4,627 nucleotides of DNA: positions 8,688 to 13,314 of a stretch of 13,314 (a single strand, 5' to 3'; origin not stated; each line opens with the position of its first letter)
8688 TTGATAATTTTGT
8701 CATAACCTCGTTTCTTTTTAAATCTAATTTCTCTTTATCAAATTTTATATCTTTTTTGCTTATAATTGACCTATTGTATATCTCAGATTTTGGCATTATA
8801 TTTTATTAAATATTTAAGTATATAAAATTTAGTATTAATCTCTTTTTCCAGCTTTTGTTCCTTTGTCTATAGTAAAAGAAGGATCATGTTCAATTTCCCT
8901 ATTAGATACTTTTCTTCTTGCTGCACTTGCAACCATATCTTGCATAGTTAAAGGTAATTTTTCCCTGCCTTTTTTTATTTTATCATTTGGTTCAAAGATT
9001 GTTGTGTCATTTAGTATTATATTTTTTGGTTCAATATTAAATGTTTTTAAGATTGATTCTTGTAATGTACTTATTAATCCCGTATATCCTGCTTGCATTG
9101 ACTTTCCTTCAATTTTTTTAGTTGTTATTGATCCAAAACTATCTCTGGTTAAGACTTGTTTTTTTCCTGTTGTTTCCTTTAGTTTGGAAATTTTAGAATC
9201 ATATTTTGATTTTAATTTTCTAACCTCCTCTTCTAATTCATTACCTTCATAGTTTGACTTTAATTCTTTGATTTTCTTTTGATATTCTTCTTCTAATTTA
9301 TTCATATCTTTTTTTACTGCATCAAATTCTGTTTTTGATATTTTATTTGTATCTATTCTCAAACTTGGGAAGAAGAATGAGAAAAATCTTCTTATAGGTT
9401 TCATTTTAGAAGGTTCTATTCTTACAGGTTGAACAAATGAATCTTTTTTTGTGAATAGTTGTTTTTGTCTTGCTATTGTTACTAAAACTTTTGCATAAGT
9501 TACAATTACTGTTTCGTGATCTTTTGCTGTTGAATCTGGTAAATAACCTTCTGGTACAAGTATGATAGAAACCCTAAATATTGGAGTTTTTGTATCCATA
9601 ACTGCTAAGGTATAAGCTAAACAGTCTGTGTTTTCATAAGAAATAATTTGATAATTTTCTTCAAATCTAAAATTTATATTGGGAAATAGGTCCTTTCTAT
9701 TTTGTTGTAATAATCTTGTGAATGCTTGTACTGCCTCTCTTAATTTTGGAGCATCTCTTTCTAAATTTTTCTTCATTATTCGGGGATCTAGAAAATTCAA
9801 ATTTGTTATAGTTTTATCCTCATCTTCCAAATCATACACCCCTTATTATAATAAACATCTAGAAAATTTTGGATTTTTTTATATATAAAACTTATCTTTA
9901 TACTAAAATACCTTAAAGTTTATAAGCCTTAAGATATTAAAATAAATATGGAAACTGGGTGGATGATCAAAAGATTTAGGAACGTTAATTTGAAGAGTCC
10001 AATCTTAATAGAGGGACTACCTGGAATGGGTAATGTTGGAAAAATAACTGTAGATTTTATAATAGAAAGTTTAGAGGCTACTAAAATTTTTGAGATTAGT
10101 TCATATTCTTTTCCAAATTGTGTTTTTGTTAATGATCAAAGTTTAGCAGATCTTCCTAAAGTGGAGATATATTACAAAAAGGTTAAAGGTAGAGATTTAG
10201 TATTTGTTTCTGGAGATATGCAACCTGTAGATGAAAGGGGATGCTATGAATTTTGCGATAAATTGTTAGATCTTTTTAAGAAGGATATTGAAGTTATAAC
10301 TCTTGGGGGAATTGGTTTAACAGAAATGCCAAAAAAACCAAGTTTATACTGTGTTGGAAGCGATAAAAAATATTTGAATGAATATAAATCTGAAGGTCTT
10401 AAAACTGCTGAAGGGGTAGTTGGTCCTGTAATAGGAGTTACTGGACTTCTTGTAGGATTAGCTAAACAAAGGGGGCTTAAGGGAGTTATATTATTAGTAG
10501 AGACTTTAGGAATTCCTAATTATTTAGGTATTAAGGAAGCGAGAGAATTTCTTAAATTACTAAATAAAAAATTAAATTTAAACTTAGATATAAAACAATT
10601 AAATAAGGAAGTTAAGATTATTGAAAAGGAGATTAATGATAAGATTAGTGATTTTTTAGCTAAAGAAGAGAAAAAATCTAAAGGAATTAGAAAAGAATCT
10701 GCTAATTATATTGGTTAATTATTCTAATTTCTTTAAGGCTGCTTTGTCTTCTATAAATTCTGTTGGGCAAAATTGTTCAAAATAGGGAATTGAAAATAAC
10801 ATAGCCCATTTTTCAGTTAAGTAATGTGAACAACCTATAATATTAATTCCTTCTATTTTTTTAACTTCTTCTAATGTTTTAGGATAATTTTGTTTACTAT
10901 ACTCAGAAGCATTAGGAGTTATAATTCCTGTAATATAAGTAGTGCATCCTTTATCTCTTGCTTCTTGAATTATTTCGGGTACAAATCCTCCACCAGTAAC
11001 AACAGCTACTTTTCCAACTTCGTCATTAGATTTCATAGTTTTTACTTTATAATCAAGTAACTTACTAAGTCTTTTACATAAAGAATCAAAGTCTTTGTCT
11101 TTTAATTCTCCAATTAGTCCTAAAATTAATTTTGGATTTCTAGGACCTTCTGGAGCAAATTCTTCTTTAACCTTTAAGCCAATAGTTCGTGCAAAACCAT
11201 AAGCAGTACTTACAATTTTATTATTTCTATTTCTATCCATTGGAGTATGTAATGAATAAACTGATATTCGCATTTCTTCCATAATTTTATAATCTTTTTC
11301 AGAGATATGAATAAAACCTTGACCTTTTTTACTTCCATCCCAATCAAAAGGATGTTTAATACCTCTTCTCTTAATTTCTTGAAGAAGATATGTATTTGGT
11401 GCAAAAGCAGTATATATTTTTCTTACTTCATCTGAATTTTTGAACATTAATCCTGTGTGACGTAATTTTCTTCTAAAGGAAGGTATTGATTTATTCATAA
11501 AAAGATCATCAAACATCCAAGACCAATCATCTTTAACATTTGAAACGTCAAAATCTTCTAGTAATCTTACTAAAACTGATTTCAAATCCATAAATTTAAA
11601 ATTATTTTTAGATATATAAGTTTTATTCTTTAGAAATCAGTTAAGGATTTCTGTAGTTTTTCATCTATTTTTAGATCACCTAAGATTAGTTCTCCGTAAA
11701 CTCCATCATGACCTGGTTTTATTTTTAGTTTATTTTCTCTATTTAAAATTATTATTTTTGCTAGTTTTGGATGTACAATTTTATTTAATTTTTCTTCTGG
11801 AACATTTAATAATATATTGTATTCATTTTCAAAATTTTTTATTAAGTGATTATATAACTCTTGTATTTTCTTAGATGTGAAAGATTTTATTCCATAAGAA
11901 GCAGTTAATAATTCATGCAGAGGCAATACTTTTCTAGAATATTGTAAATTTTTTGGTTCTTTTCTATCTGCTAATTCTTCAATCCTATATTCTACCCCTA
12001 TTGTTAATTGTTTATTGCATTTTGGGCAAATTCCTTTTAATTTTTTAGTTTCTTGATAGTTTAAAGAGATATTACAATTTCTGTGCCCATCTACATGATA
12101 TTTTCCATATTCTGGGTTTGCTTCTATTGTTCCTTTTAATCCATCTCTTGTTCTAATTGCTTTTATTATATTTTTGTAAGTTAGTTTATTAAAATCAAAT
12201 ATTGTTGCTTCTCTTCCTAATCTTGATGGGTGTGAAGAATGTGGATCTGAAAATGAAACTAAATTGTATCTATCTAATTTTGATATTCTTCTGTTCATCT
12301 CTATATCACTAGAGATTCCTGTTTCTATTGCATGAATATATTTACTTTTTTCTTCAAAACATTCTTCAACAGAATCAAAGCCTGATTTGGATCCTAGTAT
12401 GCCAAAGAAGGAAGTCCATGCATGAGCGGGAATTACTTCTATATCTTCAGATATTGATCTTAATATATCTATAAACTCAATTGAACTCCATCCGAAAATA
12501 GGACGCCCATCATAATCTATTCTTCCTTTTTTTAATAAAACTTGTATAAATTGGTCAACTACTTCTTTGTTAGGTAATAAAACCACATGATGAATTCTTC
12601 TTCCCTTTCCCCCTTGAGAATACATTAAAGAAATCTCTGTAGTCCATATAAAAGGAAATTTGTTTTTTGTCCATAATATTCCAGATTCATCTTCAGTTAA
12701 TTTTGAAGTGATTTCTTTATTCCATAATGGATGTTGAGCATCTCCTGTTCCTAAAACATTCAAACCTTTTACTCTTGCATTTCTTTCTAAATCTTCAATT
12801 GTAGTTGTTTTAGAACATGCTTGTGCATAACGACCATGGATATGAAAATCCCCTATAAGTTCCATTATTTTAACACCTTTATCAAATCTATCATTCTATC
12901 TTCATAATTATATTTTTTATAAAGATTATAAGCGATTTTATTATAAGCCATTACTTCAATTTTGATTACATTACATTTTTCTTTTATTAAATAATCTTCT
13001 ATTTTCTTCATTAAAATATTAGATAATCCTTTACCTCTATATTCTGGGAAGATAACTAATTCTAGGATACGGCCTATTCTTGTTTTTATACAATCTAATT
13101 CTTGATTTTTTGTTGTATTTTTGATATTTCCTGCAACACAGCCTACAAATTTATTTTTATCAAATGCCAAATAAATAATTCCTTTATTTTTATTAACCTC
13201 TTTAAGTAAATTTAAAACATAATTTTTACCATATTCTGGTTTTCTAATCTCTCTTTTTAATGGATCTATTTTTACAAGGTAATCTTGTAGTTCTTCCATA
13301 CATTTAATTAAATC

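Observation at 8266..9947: Opposite-strand orphan gene pair wedged between nop10 and the PAC2 gene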

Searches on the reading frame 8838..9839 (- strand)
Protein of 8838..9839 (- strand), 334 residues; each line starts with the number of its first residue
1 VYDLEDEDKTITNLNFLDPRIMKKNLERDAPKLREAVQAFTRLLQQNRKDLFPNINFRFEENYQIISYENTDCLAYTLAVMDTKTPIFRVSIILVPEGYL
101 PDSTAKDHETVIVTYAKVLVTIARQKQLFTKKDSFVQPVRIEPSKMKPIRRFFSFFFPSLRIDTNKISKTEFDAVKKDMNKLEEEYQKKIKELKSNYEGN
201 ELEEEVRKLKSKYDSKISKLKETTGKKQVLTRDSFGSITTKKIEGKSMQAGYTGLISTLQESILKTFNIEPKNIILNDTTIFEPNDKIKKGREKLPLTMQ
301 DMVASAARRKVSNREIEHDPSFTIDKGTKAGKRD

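Call 3: search_protein_families(library=pfam, proteins=[window:8838-9839:-], max_evalue=1)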
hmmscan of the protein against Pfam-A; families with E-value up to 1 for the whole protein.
window:8838-9839:- (334 aa): 10 families
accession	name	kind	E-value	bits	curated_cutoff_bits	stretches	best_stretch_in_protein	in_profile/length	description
PF06810.17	Phage_scaffold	-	0.01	16.3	35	1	164-221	28-87/170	Phage capsid assembly scaffolding protein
PF04504.20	GeBP-like_DBD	-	0.015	16.5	29.5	1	169-226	23-73/94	Glabrous-enhancer-binding protein-like family, DBD domain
PF23460.1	ZMYND8_CC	-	0.052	14.2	27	1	176-198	3-25/65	ZMYND8 protein coiled-coil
PF14684.11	Tricorn_C1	-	0.083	13.2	24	1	175-202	26-53/59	Tricorn protease C1 domain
PF15821.10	DUF4709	-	0.16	12.8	27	1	173-235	37-98/110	Domain of unknown function (DUF4709)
PF09358.15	E1_UFD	-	0.19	12.8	25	0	258-315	14-71/93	Ubiquitin fold domain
PF08581.15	Tup_N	-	0.32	11.8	28.7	1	169-223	10-72/77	Tup N-terminal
PF16999.10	V-ATPase_G_2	-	0.39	11.8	28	1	169-219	29-78/104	Vacuolar (H+)-ATPase G subunit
PF09969.14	DUF2203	-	0.69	11.1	24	1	171-223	21-72/122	Uncharacterized conserved protein (DUF2203)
PF09501.15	Bac_small_YrzI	-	0.94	10.1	23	0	192-213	21-42/45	Probable sporulation protein (Bac_small_yrzI)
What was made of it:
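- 9165..9434 (-): orfA residues 136-225: lineage-specific insert. The K/E-rich helical hairpin or coiled coil predicted at about residues 169-232 (nt 9144-9335) runs slightly past it. It attracts only compositional hits such as Phage_scaffold at 16 bits against a cutoff of 35 (call 3)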

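Call 4: search_protein_families(library=ncbifam, proteins=[window:8838-9839:-], max_evalue=10)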
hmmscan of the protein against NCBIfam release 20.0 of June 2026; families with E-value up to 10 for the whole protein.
window:8838-9839:- (334 aa): 8 families
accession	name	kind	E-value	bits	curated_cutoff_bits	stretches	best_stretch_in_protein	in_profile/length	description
NF043058.1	T4SS_LegC2C7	subfamily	0.044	12.8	350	2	166-221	195-251/348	LegC2/C7 family Dot/Icm T4SS effector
NF003805.0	PRK05395.1-2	subfamily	0.19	11.3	146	1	167-216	23-71/147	type II 3-dehydroquinate dehydratase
NF045836.1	MMB_0454_fam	equivalog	0.26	11.7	40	1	247-276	65-94/97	MMB_0454 family protein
NF045995.1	MAG0865_DivIVA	hypoth_equivalog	0.52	10.5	55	1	170-195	41-66/69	MAG0865 family DivIVA-related protein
NF041416.1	halo_CC_star_2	equivalog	0.6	10.6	140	1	178-222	34-80/113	halo-CC-star protein HcsL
NF002264.0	PRK01194.1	equivalog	0.73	9.7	250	1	171-217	21-66/185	V-type ATP synthase subunit E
NF005006.0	PRK06397.1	equivalog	0.77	9.9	126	1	162-227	9-73/111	V-type ATP synthase subunit H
TIGR02413.1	Bac_small_yrzI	paralog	5.1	7.3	47.05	0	153-187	3-35/46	YrzI family small protein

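Call 6: search_solved_structures(query=window:8838-9839:-, max_evalue=10)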
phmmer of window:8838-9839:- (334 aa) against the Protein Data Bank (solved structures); distinct sequences matched with E-value up to 10: 0.

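Call 7: find_homologous_proteins(query=window:8838-9839:-, max_evalue=0.001)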
Query window:8838-9839:- (334 aa): 1 proteins with E <= 0.001 among 1891 candidates.
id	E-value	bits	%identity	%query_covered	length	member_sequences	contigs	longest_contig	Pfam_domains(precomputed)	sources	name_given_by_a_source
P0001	1.5e-208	709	100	99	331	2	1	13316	-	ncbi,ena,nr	ncbi:hypothetical protein J4216_05195 [Candidatus Woesearchaeota archaeon]|nr:hypothetical protein [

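Call 16: predict_structure(protein=window:8838-9839:-)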
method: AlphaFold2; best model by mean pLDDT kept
length: 334 residues; sequences in the alignment: 1
mean_pLDDT: 45.6   pTM: 0.30
mean pLDDT of the five models: 45.6, 41.9, 39.3, 35.4, 34.5
residues with pLDDT >= 90: 3; 70-90: 42; 50-70: 60; < 50: 229
segments of 3 or more residues with pLDDT < 50: 1-3, 5-22, 49-52, 67-71, 85-91, 93-169, 225-334
pLDDT, mean of each block of 10 residues (from residue 1): 38 36 53 54 52 57 54 53 49 45 35 28 31 25 33 33 38 68 88 87 85 77 43 26 30 37 35 29 30 38 39 43 43 36
secondary structure, 60 per line:
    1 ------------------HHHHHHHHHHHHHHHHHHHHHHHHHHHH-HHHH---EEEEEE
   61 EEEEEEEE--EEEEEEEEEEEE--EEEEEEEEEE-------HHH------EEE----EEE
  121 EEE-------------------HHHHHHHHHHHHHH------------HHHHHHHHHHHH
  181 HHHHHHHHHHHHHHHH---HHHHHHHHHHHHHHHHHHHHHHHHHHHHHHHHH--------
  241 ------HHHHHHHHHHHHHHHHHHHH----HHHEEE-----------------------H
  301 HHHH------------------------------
elements in order: H19-46 H48-51 E55-68 E71-82 E85-94 E111-113 E118-123 H143-156 H169-196 H200-232 H247-266 E274-276 H300-304
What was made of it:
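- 9165..9434 (-): The only well-predicted part of the orfA model (pLDDT 77-88 for residues 171-220; call 16).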

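Call 46: find_related_loci(query=window:8838-9839:-, collection=viral_contigs, flank=5000)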
Query window:8838-9839:- (334 aa) in viral_contigs; peptide patterns used: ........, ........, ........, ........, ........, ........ (x = any residue, [..] = any of these).
20 stretches matched a pattern, but none encodes a relative of the query by tblastn (E <= 1e-3).

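Call 62: search_protein_families(library=phrogs, proteins=[window:8838-9839:-], max_evalue=1)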
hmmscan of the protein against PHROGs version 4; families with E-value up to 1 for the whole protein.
window:8838-9839:- (334 aa): 6 families
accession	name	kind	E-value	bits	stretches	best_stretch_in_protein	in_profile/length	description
phrog_10575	-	unknown function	0.026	15.7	1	168-222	7-55/77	-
phrog_206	-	head and packaging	0.052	14.3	1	166-239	5-76/263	head scaffolding protein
phrog_6466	-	DNA, RNA and nucleotide metabolism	0.11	13.8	1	161-194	29-64/104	DNA ligase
phrog_17025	-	unknown function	0.4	12.1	0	164-216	35-84/103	-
phrog_5218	-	unknown function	0.5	9.3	1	169-252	849-950/1599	-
phrog_194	-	head and packaging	0.95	10.2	0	163-222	46-115/335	head scaffolding protein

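Call 63: search_protein_families(library=padloc, proteins=[window:8838-9839:-], max_evalue=1)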
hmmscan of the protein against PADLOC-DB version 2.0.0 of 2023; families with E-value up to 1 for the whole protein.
window:8838-9839:- (334 aa): 0 families

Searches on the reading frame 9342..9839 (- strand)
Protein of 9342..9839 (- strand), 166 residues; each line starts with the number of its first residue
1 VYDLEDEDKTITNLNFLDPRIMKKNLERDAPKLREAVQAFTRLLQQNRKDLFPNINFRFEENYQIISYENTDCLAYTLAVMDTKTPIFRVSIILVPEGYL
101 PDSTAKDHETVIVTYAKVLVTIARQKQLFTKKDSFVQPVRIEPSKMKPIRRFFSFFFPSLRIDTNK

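Call 71: search_dna_similar(query=window:9342-9839:-, collection=phages, mode=protein, max_evalue=0.1, max_rows=10)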
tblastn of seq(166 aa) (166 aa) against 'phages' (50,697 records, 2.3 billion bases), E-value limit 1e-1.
No match.

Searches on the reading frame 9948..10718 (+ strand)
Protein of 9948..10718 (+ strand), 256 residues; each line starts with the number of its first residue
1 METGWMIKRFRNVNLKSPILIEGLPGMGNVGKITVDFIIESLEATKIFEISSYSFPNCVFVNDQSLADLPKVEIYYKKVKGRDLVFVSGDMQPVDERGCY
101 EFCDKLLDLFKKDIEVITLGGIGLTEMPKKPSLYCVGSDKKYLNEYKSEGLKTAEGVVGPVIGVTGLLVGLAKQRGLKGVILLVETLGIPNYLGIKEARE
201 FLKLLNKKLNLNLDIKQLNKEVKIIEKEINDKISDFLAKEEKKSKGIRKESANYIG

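Call 3: search_protein_families(library=pfam, proteins=[window:9948-10718:+], max_evalue=1)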
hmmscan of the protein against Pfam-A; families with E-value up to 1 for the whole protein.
window:9948-10718:+ (256 aa): 2 families
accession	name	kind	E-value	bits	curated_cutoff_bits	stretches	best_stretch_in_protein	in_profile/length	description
PF09754.15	PAC2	-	5e-35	121.7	25.8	1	20-231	1-213/215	PAC2 family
PF01261.30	AP_endonuc_2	-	0.07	13.2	31.1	1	178-248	118-195/249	Xylose isomerase-like TIM barrel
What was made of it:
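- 9948..10718 (+): PAC2-family gene; right border of the slot. Pfam PF09754, E 5e-35 (call 3)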

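Call 47: find_related_loci(query=A4, collection=metagenome_contigs, flank=6000)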
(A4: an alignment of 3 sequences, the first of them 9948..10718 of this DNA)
Query A4 (256 aa) in metagenome_contigs; peptide patterns used: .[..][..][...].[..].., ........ (x = any residue, [..] = any of these).
297 stretches matched a pattern; 104 encode a relative of the query (tblastn E <= 1e-3); the best 80 are kept; 80 distinct loci.
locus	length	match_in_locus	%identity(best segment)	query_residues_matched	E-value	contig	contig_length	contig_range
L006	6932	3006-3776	67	1-256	2e-115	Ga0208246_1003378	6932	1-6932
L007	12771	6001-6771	67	1-256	2e-115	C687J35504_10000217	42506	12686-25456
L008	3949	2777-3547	65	1-256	3e-109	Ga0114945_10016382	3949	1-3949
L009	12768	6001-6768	62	1-256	2e-103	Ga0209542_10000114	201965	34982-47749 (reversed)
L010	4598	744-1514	69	1-256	1e-100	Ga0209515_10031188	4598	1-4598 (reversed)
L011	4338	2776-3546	69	1-256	7e-101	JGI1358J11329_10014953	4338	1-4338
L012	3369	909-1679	63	1-256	5e-100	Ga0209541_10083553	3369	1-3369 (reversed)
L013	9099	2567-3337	60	1-256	4e-97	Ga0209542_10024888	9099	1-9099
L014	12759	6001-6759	57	5-256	3e-94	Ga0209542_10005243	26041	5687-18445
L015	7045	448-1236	52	5-256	1e-85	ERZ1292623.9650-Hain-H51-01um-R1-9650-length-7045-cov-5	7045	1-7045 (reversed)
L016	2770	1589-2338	59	7-256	2e-86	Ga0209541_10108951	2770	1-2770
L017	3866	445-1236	51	5-256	7e-84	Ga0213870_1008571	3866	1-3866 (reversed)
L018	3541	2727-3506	50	4-256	5e-83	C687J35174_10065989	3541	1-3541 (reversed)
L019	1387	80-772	54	5-232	4e-88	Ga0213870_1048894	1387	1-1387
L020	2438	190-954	47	5-256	3e-83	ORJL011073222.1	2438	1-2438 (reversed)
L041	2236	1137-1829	50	5-232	2e-76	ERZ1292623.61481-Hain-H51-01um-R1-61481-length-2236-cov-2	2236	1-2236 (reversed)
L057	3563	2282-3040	49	4-256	3e-71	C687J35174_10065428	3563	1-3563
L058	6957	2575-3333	49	4-256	4e-71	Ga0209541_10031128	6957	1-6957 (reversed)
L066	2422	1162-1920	50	5-256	2e-71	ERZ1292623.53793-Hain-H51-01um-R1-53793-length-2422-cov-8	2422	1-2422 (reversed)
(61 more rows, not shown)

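Call 61: search_protein_families(library=pfam, proteins=[L011:1958-2677:-, L009:5284-5925:-], max_evalue=1)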
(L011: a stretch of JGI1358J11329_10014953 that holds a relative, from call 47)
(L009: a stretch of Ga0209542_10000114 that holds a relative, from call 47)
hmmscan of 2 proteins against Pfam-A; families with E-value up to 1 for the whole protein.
L011:1958-2677:- (240 aa): 1 family
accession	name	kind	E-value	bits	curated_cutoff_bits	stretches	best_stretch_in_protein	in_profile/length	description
PF25288.1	PIEZO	-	0.17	12.5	29.6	1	71-121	65-113/130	Piezo-type mechanosensitive ion channel homolog domain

L009:5284-5925:- (214 aa): 0 families

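Call 62: search_protein_families(library=phrogs, proteins=[L011:1958-2677:-, L009:5284-5925:-], max_evalue=1)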
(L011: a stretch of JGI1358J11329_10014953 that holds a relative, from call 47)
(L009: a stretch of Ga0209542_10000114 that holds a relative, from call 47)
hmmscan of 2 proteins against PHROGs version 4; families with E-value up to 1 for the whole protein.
L011:1958-2677:- (240 aa): 0 families

L009:5284-5925:- (214 aa): 0 families

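Call 63: search_protein_families(library=padloc, proteins=[L011:1958-2677:-, L009:5284-5925:-], max_evalue=1)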
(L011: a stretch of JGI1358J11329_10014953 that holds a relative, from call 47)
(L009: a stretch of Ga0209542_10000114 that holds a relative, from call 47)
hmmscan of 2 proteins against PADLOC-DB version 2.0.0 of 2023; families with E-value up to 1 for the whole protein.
L011:1958-2677:- (240 aa): 0 families

L009:5284-5925:- (214 aa): 0 families

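Call 73: find_related_loci(query=L011:1958-2677:-, collection=viral_contigs, flank=3000)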
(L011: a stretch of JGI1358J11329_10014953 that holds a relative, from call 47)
Query L011:1958-2677:- (240 aa) in viral_contigs; peptide patterns used: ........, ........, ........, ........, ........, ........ (x = any residue, [..] = any of these).
16 stretches matched a pattern, but none encodes a relative of the query by tblastn (E <= 1e-3).

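Call 80: search_protein_families(library=pfam, proteins=[L018:1902-2696:+, L041:798-1082:+, L057:2075-2266:+, L066:957-1154:+], max_evalue=0.01)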
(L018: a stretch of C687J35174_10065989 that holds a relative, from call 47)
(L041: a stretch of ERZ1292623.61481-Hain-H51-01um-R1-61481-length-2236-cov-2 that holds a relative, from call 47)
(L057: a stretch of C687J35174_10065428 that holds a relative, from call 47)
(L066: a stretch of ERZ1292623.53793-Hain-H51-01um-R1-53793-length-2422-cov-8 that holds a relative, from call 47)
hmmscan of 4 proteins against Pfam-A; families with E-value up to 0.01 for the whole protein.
L018:1902-2696:+ (264 aa): 8 families
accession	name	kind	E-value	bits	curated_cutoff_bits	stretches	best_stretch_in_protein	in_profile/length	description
PF12146.15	Hydrolase_4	-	2e-23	83.4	27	2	25-142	2-116/239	Serine aminopeptidase, S33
PF00561.26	Abhydrolase_1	-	7.9e-16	58.9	25.8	1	29-135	2-102/245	alpha/beta hydrolase fold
PF20408.4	Abhydrolase_11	-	3.8e-06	27.2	27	1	28-122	3-96/193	Alpha/beta hydrolase domain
PF02129.25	Peptidase_S15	-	9.6e-06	25.9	23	1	54-141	49-134/262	X-Pro dipeptidyl-peptidase (S15 family)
PF12697.13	Abhydrolase_6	-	2.4e-05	25.5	26.3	1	30-139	2-93/217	Alpha/beta hydrolase family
PF12695.13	Abhydrolase_5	-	0.00067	19.9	27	0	101-129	56-83/164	Alpha/beta hydrolase family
PF00326.27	Peptidase_S9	-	0.0014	18.6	22.6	1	84-257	45-208/213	Prolyl oligopeptidase family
PF02273.21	Acyl_transf_2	-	0.0066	16.2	20.3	0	37-96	38-97/294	Acyl transferase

L041:798-1082:+ (94 aa): 0 families

L057:2075-2266:+ (63 aa): 0 families

L066:957-1154:+ (65 aa): 1 family
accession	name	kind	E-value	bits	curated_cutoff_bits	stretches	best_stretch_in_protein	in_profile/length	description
PF10368.14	YkyA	-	0.0077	16.4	28.8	1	5-50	107-157/186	Putative cell-wall binding lipoprotein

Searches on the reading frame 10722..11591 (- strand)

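Call 3: search_protein_families(library=pfam, proteins=[window:10722-11591:-], max_evalue=1)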
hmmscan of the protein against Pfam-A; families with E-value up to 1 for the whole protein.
window:10722-11591:- (290 aa): 1 family
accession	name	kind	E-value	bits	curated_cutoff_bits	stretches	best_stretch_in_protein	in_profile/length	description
PF01784.24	DUF34_NIF3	-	7.9e-20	72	23.4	1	41-264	20-228/256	Duf34/NIF3 (NGG1p interacting factor 3)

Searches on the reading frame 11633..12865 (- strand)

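Call 3: search_protein_families(library=pfam, proteins=[window:11633-12865:-], max_evalue=1)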
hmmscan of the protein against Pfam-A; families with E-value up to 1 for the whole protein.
window:11633-12865:- (411 aa): 1 family
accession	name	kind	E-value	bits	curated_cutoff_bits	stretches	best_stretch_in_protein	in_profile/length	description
PF19335.5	HMBD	-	0.23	11.9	23.6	1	272-288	10-26/28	Heavy metal binding domain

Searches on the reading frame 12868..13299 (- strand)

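Call 78: search_protein_families(library=pfam, proteins=[window:12868-13299:-], max_evalue=0.001)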
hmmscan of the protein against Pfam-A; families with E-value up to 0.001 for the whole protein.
window:12868-13299:- (144 aa): 5 families
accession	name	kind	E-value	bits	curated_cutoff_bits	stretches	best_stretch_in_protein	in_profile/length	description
PF00583.31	Acetyltransf_1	-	9.8e-16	58.5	20.7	1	31-130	24-114/116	Acetyltransferase (GNAT) family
PF13508.13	Acetyltransf_7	-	7e-10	39.6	27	1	39-133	2-83/84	Acetyltransferase (GNAT) domain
PF13673.13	Acetyltransf_10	-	4.5e-08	33.6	23.6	1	32-133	23-108/128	Acetyltransferase (GNAT) domain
PF08445.16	FR47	-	6e-06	26.6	22.1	1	69-135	15-80/86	FR47-like protein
PF13527.13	Acetyltransf_9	-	0.00034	21.1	25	1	38-133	39-125/127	Acetyltransferase (GNAT) domain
